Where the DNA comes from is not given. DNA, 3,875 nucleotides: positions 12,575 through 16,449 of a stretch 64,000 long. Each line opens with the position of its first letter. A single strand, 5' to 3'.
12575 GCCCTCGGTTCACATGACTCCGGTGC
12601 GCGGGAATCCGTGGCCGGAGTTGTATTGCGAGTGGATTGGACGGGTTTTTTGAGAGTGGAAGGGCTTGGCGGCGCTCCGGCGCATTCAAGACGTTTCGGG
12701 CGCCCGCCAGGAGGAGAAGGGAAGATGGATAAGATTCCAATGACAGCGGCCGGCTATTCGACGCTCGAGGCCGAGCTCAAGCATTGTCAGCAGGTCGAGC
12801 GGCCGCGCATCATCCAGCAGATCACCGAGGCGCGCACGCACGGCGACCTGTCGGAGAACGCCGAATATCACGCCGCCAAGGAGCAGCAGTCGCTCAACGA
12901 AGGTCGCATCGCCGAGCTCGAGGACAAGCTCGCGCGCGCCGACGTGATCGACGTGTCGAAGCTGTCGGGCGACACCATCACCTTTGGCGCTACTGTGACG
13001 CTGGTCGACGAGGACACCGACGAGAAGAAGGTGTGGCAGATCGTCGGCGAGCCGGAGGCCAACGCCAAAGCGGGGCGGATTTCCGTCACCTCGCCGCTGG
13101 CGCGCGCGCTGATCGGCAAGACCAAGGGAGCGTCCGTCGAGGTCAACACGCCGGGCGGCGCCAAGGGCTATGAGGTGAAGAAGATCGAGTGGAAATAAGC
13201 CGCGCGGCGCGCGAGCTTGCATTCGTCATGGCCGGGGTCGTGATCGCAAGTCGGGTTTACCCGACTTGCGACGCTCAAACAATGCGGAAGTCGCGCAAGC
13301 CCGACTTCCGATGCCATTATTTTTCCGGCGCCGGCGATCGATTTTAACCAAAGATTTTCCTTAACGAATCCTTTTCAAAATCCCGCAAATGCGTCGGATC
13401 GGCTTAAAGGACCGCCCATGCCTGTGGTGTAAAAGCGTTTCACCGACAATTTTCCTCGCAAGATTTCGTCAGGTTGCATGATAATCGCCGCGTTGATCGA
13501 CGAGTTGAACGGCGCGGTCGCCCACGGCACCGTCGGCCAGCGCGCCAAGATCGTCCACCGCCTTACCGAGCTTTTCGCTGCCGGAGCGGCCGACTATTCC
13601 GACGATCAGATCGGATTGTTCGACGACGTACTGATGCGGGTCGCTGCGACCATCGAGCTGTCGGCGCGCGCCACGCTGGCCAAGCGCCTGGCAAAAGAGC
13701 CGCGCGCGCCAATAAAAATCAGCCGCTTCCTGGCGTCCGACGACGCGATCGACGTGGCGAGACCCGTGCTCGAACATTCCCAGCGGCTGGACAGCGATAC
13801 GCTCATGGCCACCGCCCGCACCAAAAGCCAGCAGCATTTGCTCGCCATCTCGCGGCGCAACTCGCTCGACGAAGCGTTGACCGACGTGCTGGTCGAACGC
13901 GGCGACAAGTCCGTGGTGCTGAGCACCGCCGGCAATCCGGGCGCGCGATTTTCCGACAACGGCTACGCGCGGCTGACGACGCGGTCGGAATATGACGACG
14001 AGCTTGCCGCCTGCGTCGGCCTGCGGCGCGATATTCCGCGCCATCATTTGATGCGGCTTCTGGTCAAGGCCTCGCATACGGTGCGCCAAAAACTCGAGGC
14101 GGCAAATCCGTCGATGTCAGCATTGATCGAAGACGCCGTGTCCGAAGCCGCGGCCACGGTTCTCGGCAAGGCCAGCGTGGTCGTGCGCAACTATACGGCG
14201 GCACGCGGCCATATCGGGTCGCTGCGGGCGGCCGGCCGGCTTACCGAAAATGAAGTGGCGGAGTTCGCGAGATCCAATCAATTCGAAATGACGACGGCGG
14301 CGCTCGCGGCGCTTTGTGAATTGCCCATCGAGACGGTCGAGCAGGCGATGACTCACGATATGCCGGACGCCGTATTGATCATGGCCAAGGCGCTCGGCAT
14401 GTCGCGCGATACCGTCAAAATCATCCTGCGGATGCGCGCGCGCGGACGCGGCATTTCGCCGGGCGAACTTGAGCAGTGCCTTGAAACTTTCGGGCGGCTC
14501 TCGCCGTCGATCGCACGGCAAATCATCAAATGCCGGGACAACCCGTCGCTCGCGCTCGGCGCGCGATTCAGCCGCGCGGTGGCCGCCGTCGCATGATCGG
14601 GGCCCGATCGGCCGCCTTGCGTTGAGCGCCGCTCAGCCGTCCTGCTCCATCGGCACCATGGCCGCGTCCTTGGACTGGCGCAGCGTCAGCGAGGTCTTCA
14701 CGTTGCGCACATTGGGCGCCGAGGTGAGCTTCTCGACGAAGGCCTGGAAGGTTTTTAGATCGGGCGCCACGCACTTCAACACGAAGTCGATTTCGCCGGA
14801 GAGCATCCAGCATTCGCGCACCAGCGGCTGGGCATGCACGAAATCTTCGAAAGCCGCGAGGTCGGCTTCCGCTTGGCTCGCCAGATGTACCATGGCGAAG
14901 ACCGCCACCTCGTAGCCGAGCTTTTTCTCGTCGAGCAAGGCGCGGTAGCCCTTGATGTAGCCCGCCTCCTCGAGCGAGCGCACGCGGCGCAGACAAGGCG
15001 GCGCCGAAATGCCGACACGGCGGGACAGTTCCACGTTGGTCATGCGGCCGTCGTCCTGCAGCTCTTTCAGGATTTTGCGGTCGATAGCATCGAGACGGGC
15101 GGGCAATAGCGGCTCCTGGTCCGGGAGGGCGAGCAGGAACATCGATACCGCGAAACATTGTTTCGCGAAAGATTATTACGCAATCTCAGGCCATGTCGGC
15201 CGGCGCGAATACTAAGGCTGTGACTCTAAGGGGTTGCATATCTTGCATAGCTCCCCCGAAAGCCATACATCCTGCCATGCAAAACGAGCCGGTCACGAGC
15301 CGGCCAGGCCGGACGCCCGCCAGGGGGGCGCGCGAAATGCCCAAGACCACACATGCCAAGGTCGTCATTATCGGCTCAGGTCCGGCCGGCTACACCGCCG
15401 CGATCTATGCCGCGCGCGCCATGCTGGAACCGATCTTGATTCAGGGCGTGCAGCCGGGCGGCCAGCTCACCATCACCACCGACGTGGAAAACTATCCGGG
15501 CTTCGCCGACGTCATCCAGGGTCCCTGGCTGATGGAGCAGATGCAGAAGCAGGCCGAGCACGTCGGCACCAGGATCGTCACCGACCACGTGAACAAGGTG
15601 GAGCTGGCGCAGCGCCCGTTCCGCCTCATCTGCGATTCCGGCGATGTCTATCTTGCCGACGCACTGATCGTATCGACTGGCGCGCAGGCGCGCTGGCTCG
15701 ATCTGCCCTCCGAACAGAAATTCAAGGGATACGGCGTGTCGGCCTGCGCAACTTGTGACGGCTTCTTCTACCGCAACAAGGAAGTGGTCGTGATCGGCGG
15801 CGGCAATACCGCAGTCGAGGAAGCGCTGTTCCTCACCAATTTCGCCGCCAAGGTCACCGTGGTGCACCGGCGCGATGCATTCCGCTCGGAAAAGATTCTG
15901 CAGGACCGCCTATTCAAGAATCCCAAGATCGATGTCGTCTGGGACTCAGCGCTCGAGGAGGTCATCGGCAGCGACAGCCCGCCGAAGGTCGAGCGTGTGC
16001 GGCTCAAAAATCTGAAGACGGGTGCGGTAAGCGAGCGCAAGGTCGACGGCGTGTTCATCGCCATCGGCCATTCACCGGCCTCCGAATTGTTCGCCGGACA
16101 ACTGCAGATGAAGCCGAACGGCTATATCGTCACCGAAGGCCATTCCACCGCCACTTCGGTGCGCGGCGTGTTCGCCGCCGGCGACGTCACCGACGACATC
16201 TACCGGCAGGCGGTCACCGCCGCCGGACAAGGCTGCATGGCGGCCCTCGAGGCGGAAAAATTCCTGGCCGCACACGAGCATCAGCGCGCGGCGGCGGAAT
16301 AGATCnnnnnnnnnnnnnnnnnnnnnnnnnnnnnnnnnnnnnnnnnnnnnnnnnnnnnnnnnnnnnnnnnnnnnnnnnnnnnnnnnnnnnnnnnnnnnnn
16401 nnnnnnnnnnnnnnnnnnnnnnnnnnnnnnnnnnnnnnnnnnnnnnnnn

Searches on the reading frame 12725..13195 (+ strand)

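Call 64: search_protein_families(library=pfam, proteins=[window:12725-13195:+], max_evalue=0.00001)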
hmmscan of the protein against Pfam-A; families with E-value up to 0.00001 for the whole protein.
window:12725-13195:+ (157 aa): 2 families
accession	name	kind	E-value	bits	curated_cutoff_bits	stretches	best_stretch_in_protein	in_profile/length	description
PF03449.20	GreA_GreB_N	-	1.1e-31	109.3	24.5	1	4-74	1-71/71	Transcription elongation factor, N-terminal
PF01272.25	GreA_GreB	-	6.4e-27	93.8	26.9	1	82-155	3-76/77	Transcription elongation factor, GreA/GreB, C-term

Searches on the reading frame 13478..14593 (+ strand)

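Call 64: search_protein_families(library=pfam, proteins=[window:13478-14593:+], max_evalue=0.00001)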
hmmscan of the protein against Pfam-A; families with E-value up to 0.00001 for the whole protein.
window:13478-14593:+ (372 aa): 1 family
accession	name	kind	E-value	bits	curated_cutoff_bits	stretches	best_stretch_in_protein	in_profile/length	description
PF10098.14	DUF2336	-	3.5e-69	233.6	34.6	1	93-349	1-260/262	Uncharacterised protein conserved in bacteria (DUF2336)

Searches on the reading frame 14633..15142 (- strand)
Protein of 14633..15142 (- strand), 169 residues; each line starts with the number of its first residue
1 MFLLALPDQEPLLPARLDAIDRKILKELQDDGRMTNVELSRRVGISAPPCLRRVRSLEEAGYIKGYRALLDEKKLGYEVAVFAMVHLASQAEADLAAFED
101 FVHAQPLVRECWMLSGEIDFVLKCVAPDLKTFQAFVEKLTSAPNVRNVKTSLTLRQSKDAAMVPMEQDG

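Call 8: search_protein_families(library=ncbifam, proteins=[window:14633-15142:-])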
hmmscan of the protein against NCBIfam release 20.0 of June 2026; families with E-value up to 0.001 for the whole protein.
window:14633-15142:- (169 aa): 9 families
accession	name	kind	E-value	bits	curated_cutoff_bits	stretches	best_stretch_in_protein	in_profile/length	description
NF008370.0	PRK11169.1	equivalog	2.2e-35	121.8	233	1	16-165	11-161/164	leucine-responsive transcriptional regulator Lrp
NF008384.0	PRK11179.1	equivalog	6e-15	55.4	227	1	16-156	6-145/153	transcriptional regulator AsnC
NF053758.1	ChrTpTrnRegChrS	equivalog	2.5e-13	50.1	250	1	15-158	10-151/158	chromate efflux transcriptional regulator ChrS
NF040820.1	trans_reg_LrpA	equivalog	9.3e-12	45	250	1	17-120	2-102/141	HTH-type transcriptional regulator LrpA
NF041396.1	TranRegLrp_Halo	equivalog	1.3e-11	44.6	190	1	18-160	4-143/149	HTH-type transcriptional regulator Lrp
NF040947.1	trans_reg_LysM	equivalog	1.1e-09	38.2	180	1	17-156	1-135/136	HTH-type transcriptional regulator LysM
NF041395.1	TranRegLrpA1_Halo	equivalog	3.1e-09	36.9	250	1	18-136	4-119/142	HTH-type transcriptional regulator LrpA1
NF040708.3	Siroheme_Dcarb_AhbA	equivalog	0.00011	22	140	1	21-93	1-76/144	siroheme decarboxylase subunit alpha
TIGR01884.1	cas_HTH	subfamily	0.00067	19.1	60.2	1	14-65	137-188/202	CRISPR-associated CARF protein Csa3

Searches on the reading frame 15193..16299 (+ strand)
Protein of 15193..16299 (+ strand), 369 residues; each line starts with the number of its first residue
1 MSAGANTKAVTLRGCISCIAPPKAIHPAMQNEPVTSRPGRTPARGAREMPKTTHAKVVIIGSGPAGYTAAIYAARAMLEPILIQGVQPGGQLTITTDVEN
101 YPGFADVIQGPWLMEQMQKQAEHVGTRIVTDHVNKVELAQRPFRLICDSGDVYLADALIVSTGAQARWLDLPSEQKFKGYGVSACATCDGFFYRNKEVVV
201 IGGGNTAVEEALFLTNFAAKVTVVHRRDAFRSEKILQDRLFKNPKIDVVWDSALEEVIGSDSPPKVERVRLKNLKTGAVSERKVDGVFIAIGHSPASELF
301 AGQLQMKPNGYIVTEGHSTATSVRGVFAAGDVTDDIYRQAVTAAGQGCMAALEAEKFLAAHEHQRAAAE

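Call 8: search_protein_families(library=ncbifam, proteins=[window:15193-16299:+])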
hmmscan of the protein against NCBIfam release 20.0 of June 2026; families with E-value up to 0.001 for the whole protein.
window:15193-16299:+ (369 aa): 67 families (the best 25 are shown)
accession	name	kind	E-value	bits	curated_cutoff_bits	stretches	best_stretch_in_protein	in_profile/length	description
TIGR01292.1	TRX_reduct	equivalog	2.7e-125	417.1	343.45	1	56-358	2-300/300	thioredoxin-disulfide reductase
NF007614.0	PRK10262.1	equivalog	1.3e-115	385.9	644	1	49-360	1-316/321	thioredoxin-disulfide reductase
TIGR03143.1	AhpF_homolog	hypoth_equivalog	1.2e-81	275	687.65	1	57-364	7-314/555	putative alkyl hydroperoxide reductase F subunit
TIGR03140.1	AhpF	equivalog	2.1e-67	227.8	502.9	1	48-355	206-509/515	alkyl hydroperoxide reductase subunit F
TIGR01350.1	lipoamide_DH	equivalog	3.6e-21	75.4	408.8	2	151-354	128-329/461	dihydrolipoyl dehydrogenase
TIGR04018.1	Bthiol_YpdA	hypoth_equivalog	2.6e-19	69.2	339.9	1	131-335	91-291/316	YpdA family putative bacillithiol disulfide reductase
TIGR02053.1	MerA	equivalog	1.1e-16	60.9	454.45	1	152-354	127-328/465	mercury(II) reductase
TIGR03385.1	CoA_CoA_reduc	equivalog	1.2e-15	57.2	578.8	1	156-339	105-289/439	CoA-disulfide reductase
NF009409.0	PRK12770.1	subfamily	1.2e-14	54.1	343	1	47-365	11-357/360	putative glutamate synthase subunit beta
NF005883.0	PRK07845.1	equivalog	1.5e-14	53.8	479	2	151-351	136-331/466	NAD(P)H-quinone dehydrogenase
TIGR01316.1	gltA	equivalog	2.6e-13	49.6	471.75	1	48-357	127-448/449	NADPH-dependent glutamate synthase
NF004776.0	PRK06116.1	equivalog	2.9e-13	49.6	480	1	149-339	126-311/450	glutathione-disulfide reductase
NF004945.0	PRK06292.2-3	equivalog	5.5e-13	48.6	494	1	151-336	126-308/457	dihydrolipoyl dehydrogenase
NF009410.0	PRK12771.1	subfamily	1.6e-12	46.8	516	1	194-366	267-453/566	NAD(P)-binding protein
NF003585.0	PRK05249.1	equivalog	2.7e-11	42.8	465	1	154-354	138-333/464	Si-specific NAD(P)(+) transhydrogenase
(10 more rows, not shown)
